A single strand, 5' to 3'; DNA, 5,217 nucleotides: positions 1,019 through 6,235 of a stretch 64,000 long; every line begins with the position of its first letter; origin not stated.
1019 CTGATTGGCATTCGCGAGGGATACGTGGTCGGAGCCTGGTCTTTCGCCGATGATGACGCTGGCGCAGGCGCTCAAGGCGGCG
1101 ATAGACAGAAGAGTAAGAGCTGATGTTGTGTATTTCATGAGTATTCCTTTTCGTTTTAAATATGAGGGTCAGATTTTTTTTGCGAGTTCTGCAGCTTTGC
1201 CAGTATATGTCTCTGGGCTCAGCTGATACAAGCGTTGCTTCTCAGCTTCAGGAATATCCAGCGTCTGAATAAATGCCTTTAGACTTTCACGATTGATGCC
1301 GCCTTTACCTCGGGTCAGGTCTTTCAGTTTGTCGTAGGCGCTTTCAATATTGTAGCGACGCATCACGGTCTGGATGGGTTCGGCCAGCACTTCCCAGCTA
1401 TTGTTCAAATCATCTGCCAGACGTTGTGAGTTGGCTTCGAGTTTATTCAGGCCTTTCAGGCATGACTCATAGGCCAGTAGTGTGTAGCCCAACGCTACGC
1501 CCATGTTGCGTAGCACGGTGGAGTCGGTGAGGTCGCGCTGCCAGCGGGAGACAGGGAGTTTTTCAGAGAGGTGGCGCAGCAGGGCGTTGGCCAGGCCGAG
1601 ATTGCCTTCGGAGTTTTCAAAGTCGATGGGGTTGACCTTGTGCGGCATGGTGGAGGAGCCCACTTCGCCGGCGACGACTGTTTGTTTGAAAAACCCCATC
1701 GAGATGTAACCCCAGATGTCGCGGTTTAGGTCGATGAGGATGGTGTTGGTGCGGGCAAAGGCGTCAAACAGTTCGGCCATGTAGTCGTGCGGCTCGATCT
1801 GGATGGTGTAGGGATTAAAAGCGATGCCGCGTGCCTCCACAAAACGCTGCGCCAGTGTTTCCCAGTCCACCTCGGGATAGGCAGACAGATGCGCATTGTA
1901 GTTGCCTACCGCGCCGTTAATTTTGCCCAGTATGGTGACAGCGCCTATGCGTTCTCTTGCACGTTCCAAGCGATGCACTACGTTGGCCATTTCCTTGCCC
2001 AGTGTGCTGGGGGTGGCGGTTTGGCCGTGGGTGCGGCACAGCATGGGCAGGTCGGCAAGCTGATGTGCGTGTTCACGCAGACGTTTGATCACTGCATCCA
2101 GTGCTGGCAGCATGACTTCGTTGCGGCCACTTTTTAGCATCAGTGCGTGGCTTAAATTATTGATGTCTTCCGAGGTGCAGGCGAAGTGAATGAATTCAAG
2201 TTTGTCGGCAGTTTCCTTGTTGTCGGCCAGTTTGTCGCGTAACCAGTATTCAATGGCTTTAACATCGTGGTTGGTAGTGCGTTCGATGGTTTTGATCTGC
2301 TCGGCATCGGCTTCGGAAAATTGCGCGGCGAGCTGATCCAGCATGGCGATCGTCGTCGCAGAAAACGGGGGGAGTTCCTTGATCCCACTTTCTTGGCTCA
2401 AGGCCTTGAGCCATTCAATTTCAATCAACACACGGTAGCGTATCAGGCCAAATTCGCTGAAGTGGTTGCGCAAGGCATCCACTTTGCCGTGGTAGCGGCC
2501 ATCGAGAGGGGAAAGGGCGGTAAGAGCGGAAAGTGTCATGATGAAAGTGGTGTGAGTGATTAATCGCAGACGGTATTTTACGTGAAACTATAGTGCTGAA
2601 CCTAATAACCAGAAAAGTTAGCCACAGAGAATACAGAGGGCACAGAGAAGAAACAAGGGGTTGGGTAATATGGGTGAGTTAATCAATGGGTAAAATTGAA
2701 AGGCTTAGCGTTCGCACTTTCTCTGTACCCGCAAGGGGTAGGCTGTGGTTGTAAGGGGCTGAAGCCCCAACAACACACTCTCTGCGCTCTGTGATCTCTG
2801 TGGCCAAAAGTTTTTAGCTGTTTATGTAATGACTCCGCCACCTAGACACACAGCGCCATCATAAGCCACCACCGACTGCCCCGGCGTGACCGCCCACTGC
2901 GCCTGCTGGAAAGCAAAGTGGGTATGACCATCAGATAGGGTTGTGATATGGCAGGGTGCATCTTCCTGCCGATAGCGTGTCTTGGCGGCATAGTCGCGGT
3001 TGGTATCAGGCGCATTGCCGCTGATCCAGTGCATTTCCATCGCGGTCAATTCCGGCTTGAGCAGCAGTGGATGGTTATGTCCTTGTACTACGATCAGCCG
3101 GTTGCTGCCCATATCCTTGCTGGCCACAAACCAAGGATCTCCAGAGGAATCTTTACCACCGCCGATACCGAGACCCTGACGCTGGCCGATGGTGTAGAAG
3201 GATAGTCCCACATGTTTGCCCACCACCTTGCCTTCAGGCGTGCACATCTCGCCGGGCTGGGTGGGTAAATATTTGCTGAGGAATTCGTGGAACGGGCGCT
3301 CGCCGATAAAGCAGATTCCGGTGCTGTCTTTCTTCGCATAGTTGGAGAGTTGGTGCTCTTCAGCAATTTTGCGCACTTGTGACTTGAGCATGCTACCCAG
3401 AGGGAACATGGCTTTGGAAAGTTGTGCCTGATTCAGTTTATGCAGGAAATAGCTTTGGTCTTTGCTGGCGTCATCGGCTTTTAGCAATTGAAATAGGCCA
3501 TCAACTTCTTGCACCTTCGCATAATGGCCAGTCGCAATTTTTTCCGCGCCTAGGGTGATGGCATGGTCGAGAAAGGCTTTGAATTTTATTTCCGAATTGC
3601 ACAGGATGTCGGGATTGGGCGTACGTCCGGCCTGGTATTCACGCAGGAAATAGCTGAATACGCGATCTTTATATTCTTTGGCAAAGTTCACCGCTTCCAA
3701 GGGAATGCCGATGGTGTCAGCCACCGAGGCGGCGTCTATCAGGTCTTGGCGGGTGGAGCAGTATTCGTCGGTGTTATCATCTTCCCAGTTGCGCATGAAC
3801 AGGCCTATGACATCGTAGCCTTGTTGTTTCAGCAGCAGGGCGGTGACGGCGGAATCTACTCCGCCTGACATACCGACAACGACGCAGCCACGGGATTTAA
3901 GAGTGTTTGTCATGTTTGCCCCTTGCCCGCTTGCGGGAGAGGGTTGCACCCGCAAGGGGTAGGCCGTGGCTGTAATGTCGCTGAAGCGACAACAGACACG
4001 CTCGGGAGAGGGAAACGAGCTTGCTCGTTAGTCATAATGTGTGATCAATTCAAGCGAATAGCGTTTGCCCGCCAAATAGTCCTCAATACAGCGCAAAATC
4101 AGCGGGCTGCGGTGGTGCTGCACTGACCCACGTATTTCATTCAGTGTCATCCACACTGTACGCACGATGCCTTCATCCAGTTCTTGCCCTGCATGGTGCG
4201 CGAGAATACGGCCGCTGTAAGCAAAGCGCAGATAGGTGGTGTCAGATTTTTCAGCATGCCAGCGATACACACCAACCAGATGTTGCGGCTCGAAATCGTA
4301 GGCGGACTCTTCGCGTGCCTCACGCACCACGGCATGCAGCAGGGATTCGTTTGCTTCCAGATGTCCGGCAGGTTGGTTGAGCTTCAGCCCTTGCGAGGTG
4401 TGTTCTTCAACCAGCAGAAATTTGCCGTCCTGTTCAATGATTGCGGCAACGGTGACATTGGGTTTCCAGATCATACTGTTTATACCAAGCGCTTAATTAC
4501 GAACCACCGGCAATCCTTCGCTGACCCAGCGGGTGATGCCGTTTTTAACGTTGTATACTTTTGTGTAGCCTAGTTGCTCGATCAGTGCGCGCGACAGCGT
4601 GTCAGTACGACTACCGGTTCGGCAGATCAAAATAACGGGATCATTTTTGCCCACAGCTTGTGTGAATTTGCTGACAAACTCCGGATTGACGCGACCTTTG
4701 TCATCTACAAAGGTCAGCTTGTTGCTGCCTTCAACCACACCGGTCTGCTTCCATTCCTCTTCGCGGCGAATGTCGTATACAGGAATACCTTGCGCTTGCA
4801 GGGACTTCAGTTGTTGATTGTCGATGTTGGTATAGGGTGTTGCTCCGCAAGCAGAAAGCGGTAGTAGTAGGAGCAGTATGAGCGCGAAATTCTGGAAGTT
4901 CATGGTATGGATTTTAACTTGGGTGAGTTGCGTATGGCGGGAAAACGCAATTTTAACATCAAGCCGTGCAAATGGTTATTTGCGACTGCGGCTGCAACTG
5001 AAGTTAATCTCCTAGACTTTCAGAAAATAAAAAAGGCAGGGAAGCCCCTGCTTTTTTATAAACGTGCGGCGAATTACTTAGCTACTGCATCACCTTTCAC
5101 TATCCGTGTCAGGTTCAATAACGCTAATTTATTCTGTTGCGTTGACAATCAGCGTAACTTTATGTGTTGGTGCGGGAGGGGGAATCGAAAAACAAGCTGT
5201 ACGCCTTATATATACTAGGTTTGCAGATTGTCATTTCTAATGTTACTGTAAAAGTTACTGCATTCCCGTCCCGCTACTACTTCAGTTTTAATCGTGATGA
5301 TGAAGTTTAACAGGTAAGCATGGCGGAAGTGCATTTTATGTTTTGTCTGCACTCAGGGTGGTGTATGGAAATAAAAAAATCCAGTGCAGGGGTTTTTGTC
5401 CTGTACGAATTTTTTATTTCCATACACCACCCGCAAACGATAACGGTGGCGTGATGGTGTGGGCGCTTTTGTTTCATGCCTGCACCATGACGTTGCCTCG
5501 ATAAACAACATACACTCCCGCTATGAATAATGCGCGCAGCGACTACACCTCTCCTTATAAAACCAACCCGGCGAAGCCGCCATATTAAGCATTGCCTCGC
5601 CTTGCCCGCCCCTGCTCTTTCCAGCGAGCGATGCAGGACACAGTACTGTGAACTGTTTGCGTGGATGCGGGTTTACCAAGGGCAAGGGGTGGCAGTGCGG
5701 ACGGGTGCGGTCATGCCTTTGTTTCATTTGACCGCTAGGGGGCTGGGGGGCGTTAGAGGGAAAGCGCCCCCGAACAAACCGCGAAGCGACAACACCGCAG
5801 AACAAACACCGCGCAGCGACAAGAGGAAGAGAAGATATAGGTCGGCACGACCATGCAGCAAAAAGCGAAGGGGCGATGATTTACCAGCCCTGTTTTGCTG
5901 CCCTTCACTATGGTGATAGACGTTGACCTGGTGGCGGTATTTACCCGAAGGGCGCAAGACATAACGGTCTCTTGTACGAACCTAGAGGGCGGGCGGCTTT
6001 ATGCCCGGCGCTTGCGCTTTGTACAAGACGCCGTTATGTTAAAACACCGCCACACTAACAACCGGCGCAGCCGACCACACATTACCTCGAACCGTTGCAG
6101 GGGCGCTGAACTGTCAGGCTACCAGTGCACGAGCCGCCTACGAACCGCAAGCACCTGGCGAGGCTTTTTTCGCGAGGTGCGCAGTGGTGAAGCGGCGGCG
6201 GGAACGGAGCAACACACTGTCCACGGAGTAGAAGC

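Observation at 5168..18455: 13.3-kb P4-integrase/primase island in tRNA-Leu(CAA), satellite- or PICI-like, with precisely visible ends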

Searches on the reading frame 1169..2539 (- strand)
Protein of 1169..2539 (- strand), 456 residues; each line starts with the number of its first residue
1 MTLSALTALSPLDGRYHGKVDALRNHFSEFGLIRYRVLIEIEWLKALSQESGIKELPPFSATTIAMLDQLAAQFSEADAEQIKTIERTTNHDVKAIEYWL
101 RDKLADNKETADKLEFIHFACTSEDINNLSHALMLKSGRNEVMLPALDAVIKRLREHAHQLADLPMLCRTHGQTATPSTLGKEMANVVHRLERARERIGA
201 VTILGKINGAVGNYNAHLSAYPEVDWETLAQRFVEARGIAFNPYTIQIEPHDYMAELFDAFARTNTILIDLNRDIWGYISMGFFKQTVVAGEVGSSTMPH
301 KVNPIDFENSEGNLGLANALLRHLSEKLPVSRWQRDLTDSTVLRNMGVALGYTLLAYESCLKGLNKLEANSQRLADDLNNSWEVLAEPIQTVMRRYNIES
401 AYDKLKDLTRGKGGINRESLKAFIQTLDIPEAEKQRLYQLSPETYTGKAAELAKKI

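Call 13: search_protein_families(library=ncbifam, proteins=[window:1169-2539:-], max_evalue=0.001)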
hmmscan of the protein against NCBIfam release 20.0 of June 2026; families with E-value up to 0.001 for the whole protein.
window:1169-2539:- (456 aa): 13 families
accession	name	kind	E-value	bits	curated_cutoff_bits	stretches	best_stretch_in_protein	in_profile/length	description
NF006764.0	PRK09285.1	equivalog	1e-227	756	446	1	1-456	1-455/456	adenylosuccinate lyase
TIGR00928.1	purB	equivalog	1.3e-123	413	326.2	1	12-455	1-434/436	adenylosuccinate lyase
NF006500.1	PRK08937.2-4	subfamily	5.3e-24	84.8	626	1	38-455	32-441/448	adenylosuccinate lyase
TIGR02426.1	protocat_pcaB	equivalog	1.1e-21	77.1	355.75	1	70-307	52-278/338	3-carboxy-cis,cis-muconate cycloisomerase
NF052536.2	CoM_syn_XcbD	exception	1.3e-18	67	600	1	44-310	36-289/443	3-sulfopropionylcysteine synthase XcbD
NF006554.0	PRK09053.1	equivalog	5.8e-18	64.9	595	1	85-306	74-290/453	3-carboxy-cis,cis-muconate cycloisomerase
NF004631.0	PRK05975.1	equivalog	1.6e-12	47.1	371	1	82-308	69-286/352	3-carboxy-cis,cis-muconate cycloisomerase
NF052556.1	NtrsucLyaStm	equivalog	1.2e-11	44.2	650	1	71-305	68-308/466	nitrosuccinate lyase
TIGR00979.1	fumC_II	equivalog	5.2e-11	42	664.75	1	141-308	155-328/458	class II fumarate hydratase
NF009089.0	PRK12425.1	equivalog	3.2e-08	32.8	840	1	138-308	153-329/464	class II fumarate hydratase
NF008909.0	PRK12273.1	subfamily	1.1e-05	24.5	510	1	143-305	162-330/474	aspartate ammonia-lyase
TIGR00838.1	argH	equivalog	0.00014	21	279.5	1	84-308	72-288/455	argininosuccinate lyase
NF035942.1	T3SS_eff_HopBF1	equivalog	0.0003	20.2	200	1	114-173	104-163/200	T3SS effector protein kinase HopBF1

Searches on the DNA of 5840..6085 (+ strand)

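Call 87: build_rna_model(alignment_id=A5, structure=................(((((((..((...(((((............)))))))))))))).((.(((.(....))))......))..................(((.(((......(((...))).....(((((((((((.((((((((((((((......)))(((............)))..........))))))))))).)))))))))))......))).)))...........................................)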
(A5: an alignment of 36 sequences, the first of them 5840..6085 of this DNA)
Model R1 built from alignment A5 (36 sequences, 273 columns); structure: as given.
model positions 250; base pairs 57; branch points 4; effective number of sequences 1.3; information 0.591 bits per position. Calibrated on 0.2 Mb of random sequence (short: E-values are rough).
structure used (alignment columns):
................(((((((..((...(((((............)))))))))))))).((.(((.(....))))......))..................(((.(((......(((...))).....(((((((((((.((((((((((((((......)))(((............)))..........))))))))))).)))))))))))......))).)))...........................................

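Call 88: search_with_rna_model(model_id=R1, sources=[window, L001, L002, L003, L081, L082, L083, L084, L085, L086, L087, L107, L108, L150, L151, L152, L004, L005, L006, L007, L009], max_evalue=1)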
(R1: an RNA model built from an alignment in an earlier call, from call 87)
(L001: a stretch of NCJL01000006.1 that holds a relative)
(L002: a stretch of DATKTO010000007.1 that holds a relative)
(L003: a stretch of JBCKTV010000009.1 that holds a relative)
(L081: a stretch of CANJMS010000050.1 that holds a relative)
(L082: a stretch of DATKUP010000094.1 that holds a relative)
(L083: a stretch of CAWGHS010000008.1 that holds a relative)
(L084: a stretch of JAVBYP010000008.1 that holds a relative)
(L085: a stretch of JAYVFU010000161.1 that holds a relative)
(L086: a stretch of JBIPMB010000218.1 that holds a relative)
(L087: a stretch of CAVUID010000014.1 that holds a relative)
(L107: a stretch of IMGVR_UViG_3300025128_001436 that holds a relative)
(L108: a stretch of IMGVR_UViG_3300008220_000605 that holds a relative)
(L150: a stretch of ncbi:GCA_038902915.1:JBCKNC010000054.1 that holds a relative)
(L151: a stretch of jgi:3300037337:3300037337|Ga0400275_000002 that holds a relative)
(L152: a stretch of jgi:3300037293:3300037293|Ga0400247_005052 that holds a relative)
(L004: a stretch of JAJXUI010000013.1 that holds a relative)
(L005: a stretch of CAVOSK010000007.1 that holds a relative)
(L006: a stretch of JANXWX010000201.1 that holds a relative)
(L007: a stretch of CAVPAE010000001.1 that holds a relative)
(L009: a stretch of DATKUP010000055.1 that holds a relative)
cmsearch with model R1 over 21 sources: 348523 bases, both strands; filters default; matches with E-value up to 1: 7.
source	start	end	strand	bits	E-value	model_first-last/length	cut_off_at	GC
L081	16696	16948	-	277.2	6.7e-79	1-250/250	no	0.58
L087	7917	8170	-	248.6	1.4e-70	1-250/250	no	0.63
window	5840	6085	+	240.4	3.3e-68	1-250/250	no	0.55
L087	7960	8040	+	39.6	7.5e-10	128-205/250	no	0.59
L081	16741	16821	+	37.7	2.7e-09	128-205/250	no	0.58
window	5959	6039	-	31.4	1.9e-07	128-205/250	no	0.56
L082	18984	19058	-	12.4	0.061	128-205/250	no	0.53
